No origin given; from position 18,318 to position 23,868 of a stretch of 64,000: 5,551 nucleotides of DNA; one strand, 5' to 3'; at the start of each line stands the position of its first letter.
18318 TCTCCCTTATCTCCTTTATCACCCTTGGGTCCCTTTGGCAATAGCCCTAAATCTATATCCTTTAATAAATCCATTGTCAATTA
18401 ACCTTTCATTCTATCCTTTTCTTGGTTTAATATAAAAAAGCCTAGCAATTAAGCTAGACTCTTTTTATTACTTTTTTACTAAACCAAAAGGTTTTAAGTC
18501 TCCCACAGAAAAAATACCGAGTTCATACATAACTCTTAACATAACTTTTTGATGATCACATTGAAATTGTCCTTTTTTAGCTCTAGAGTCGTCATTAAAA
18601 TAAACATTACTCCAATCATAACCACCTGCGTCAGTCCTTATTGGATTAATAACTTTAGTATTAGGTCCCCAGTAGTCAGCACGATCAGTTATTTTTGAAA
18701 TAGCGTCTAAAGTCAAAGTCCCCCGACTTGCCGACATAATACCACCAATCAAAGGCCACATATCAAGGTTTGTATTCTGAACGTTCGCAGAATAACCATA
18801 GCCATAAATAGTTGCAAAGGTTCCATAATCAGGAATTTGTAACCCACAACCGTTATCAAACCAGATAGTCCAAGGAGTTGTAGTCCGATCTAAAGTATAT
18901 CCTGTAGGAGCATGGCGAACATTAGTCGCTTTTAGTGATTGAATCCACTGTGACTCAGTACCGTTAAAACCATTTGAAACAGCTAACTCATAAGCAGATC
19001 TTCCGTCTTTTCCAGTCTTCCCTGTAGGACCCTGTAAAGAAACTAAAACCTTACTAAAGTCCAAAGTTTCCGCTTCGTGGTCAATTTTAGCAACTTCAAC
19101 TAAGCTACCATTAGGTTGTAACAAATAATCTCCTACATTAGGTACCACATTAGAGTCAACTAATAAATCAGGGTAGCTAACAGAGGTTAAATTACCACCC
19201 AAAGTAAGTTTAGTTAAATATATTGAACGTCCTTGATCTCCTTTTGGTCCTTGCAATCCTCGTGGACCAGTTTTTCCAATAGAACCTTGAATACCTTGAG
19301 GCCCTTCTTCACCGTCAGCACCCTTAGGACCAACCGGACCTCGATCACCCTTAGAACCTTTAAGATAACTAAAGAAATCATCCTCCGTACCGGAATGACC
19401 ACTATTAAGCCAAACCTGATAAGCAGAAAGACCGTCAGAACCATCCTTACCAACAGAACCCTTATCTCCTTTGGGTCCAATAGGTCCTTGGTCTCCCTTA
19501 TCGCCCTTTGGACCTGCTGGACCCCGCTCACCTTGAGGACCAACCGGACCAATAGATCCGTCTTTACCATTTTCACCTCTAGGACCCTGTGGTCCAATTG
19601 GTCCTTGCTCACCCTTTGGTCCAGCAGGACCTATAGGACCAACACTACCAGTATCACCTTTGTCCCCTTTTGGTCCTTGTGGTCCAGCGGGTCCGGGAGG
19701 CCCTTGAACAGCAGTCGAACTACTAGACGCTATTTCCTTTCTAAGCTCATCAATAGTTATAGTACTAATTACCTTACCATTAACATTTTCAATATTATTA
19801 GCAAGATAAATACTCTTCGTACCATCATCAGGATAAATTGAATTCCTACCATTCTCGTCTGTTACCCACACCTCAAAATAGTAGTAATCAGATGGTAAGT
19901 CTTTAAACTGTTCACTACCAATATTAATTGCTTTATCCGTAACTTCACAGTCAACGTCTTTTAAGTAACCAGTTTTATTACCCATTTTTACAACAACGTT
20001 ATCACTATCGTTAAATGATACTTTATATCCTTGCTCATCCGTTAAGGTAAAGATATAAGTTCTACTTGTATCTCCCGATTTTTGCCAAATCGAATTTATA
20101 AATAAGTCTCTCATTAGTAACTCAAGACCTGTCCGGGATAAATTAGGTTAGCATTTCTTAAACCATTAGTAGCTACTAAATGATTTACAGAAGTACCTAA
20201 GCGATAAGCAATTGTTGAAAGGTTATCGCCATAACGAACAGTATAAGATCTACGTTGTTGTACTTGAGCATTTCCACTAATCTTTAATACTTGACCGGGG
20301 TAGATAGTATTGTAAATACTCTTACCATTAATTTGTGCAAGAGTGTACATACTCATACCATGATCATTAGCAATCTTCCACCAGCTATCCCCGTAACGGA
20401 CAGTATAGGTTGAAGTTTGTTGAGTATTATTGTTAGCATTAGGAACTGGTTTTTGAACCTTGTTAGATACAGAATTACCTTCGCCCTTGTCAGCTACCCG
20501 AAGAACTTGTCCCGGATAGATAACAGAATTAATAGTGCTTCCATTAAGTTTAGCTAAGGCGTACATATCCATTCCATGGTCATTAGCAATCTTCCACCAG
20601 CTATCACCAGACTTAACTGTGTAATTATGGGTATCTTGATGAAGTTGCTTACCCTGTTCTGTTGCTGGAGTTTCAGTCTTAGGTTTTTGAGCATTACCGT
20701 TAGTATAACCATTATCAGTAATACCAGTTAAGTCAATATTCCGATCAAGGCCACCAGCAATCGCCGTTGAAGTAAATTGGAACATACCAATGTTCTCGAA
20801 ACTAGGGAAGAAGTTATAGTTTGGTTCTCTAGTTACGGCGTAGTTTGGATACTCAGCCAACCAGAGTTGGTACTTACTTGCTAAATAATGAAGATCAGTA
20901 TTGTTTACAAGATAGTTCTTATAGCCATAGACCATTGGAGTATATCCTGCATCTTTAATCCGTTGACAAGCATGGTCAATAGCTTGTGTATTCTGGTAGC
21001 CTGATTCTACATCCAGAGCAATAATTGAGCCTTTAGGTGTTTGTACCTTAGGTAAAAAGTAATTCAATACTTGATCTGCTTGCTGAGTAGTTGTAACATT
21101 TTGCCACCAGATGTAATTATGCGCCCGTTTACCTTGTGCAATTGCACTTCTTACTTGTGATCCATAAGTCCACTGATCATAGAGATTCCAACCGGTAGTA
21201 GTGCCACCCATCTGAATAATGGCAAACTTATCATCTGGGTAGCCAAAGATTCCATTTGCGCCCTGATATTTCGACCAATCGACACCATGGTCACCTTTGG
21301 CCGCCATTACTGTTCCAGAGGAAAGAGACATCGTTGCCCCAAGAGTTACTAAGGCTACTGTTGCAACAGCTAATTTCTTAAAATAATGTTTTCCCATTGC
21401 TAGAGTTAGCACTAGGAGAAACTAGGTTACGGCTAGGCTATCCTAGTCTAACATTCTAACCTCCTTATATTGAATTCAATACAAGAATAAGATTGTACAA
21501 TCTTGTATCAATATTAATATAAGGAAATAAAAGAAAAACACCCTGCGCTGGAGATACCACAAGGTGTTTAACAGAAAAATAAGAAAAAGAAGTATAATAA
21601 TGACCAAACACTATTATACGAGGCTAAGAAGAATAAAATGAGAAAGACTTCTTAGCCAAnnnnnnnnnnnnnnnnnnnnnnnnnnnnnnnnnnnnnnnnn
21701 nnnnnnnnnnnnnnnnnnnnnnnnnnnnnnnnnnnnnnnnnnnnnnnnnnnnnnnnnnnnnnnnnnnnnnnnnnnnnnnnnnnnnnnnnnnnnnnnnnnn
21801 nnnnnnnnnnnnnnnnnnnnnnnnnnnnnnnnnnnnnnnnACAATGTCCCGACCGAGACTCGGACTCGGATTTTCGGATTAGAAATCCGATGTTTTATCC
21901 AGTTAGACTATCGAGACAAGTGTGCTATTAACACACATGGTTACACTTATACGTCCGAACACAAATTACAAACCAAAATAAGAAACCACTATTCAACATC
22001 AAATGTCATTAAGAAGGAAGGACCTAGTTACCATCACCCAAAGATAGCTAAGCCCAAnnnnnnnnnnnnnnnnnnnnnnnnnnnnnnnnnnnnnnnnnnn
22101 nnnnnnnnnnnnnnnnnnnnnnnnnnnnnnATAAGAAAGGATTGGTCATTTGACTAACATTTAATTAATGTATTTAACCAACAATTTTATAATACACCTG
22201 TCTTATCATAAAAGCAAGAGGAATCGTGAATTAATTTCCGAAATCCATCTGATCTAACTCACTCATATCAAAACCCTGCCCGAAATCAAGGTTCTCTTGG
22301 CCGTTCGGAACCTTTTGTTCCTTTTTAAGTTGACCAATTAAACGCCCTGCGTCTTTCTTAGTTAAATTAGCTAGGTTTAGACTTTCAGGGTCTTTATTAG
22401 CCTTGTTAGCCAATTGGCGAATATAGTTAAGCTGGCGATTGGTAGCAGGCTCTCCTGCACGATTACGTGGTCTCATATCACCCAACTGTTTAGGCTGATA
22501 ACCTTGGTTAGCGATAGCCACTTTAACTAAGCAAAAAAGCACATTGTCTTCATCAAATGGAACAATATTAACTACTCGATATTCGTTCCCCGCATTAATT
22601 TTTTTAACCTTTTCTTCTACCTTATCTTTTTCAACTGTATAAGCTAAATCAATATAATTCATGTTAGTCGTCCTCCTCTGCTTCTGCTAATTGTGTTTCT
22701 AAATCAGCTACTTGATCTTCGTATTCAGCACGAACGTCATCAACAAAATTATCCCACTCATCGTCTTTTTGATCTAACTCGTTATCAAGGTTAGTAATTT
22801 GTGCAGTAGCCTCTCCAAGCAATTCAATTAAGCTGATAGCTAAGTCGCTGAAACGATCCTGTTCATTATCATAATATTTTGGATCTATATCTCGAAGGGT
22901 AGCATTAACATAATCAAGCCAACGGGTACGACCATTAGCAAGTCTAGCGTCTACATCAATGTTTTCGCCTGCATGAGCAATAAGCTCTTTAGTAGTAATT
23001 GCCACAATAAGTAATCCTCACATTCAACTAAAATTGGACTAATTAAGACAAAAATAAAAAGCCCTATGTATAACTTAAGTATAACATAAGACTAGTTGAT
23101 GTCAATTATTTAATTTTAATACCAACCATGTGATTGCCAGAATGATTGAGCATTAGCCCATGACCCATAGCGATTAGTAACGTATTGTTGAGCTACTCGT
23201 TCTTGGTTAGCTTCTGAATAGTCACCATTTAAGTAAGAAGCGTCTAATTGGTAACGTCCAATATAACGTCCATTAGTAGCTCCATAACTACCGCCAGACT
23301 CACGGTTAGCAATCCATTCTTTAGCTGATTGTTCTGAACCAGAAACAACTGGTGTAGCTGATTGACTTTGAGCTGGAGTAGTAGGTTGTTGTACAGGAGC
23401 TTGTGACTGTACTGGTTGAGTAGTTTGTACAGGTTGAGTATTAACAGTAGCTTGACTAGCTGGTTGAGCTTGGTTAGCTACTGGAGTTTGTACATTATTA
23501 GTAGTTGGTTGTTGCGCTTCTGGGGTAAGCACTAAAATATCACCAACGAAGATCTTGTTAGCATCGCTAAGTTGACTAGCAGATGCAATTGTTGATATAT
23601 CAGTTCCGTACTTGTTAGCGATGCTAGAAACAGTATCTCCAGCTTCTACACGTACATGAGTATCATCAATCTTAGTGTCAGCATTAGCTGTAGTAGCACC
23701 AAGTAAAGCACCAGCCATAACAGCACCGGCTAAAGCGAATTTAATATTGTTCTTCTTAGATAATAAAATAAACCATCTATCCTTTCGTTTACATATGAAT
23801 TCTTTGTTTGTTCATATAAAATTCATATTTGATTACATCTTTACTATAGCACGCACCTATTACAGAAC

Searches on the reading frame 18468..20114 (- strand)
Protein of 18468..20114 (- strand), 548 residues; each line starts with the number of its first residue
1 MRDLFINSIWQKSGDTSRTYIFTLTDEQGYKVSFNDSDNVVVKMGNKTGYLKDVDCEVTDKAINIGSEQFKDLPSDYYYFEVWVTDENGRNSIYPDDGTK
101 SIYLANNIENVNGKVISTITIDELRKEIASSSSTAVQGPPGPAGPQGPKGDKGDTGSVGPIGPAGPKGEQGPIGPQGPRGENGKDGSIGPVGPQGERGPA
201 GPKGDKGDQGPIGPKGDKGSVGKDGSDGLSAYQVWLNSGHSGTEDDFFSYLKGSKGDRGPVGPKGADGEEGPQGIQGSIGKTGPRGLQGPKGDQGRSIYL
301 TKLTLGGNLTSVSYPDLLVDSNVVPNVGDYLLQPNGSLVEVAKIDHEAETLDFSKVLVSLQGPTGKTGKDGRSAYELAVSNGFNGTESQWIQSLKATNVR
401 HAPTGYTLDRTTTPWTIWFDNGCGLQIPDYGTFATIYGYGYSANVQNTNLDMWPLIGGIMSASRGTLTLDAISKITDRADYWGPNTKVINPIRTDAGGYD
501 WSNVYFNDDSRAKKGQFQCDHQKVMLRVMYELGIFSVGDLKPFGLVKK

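Call 100: search_protein_families(library=phrogs, proteins=[window:18468-20114:-], max_evalue=0.00001)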
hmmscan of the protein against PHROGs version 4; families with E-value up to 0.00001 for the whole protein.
window:18468-20114:- (548 aa): 53 families (the best 25 are shown)
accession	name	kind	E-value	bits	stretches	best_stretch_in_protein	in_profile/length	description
phrog_819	-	tail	2e-43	149.7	1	135-374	508-704/1024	tail protein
phrog_5073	-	tail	4.6e-42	145.7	2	132-229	255-358/519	tail fiber protein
phrog_6320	-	tail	1.4e-38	134.2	2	136-228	105-197/745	tail fiber protein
phrog_4440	-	tail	1.8e-38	133.8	1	12-187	16-193/410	tail fiber protein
phrog_8745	-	tail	6.8e-30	104.2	2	109-228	1361-1476/1803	tail fiber protein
phrog_1806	-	tail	8e-26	92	2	162-310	112-244/276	collagen like minor tail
phrog_10972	-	tail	1.8e-25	91.2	2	53-186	89-214/343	tail fiber protein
phrog_366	-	tail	8.1e-24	85.9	3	135-202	315-385/474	tail fiber protein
phrog_25979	-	unknown function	9.1e-23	81.7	3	360-405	169-214/521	-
phrog_15437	-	tail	3e-21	76.7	1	212-283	276-341/656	tail fiber protein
phrog_20633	-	tail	1.4e-19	71.5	1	12-150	16-160/379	tail protein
phrog_1658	-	unknown function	5.6e-19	69.8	2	162-229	46-113/239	-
phrog_19976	-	tail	1.5e-17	64.9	2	356-399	94-137/256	tail assembly protein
phrog_32123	-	unknown function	4e-17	62.7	2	130-226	215-309/532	-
phrog_38806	-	unknown function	1.4e-16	61.7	2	137-198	90-151/285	-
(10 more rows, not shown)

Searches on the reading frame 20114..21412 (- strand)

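Call 100: search_protein_families(library=phrogs, proteins=[window:20114-21412:-], max_evalue=0.00001)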
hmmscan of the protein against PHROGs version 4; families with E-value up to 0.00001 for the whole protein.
window:20114-21412:- (432 aa): 16 families
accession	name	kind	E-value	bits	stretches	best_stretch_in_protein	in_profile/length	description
phrog_291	-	lysis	3.1e-120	403.3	4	12-245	80-323/509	endolysin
phrog_380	-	lysis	9.4e-29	101.4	3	314-383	164-239/309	endolysin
phrog_4602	-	other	9.7e-23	82.2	1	383-430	30-77/220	transglycosylase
phrog_2742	-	lysis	1.8e-22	81.2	2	318-430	188-308/318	endolysin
phrog_7348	-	lysis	2.8e-21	75.3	3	382-431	2099-2148/2564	endolysin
phrog_20780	-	unknown function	1.8e-20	74.3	1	388-432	73-117/117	-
phrog_14642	-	lysis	3.8e-18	66.8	2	323-387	17-79/215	endolysin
phrog_32851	-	unknown function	2.2e-17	63.8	1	14-70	6-61/61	-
phrog_28394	-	unknown function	2.3e-15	57.6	0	254-313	59-118/303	-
phrog_5182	-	lysis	9.9e-14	52.7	0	316-382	195-266/321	endolysin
phrog_1274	-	lysis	1.2e-12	48.5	0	383-430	19-66/70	lysM motif protein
phrog_13545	-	unknown function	1.8e-11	44.9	0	387-429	272-314/323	-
phrog_8272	-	tail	1.5e-08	35.9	0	260-307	36-88/93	tail protein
phrog_33758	-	unknown function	4.6e-08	34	0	334-407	21-93/173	-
phrog_21966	-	unknown function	1.1e-06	29.7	0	255-306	88-144/146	-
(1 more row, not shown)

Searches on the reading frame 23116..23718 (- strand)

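Call 10: search_protein_families(library=pfam, proteins=[window:23116-23718:-], max_evalue=0.01)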
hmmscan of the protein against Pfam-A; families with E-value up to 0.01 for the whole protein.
window:23116-23718:- (200 aa): 2 families
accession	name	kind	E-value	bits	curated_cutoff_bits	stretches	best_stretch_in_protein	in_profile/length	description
PF01476.26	LysM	-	8.5e-12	45.3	20.9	1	23-64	2-42/43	LysM domain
PF23473.1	LysM3_LYK4_5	-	4.9e-05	23.8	29.3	1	24-57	7-39/48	LYK4/5 LysM3 domain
